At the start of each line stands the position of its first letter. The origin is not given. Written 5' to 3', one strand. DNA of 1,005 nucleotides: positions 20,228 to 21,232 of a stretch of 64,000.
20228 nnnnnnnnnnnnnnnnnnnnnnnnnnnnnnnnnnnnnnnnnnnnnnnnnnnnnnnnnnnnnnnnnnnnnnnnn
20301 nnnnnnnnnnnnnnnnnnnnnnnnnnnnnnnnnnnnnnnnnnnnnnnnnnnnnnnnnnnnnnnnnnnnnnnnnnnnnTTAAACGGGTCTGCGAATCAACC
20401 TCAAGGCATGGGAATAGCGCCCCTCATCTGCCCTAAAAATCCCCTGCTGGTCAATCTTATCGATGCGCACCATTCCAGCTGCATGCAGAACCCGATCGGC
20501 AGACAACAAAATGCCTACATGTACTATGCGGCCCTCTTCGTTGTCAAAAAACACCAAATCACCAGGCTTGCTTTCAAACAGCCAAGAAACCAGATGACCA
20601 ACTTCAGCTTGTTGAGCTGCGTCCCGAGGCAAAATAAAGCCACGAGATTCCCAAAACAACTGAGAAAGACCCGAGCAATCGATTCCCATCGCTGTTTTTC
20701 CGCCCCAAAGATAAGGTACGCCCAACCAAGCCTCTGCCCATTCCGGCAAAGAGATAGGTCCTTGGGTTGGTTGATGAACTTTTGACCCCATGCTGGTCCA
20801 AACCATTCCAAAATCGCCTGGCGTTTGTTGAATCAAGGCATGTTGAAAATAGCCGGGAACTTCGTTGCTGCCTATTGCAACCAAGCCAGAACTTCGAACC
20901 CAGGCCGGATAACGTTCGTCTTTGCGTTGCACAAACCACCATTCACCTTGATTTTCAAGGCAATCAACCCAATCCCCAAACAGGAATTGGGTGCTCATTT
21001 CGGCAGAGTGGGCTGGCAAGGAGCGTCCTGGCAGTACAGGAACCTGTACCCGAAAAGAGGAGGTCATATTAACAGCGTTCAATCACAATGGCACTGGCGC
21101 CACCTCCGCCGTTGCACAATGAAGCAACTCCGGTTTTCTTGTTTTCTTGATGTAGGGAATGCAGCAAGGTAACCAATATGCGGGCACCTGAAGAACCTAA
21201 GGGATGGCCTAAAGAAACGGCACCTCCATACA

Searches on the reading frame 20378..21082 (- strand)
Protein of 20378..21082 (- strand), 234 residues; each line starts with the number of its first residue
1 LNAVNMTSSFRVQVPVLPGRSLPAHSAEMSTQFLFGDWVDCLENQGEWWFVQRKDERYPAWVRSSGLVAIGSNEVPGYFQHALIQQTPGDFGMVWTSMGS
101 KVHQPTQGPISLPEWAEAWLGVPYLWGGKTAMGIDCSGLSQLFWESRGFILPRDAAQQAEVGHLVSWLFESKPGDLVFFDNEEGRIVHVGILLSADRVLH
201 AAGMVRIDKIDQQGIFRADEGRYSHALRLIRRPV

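Call 105: search_protein_families(library=pfam, proteins=[window:20378-21082:-])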
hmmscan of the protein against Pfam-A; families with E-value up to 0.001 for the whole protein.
window:20378-21082:- (234 aa): 2 families
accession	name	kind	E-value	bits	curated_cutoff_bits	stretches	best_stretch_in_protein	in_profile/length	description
PF00877.26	NLPC_P60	-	7.8e-20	71.3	23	1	121-213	1-94/105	NlpC/P60 family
PF18348.7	SH3_16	-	1.6e-10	41.1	25.8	1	22-67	4-49/49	Bacterial dipeptidyl-peptidase Sh3 domain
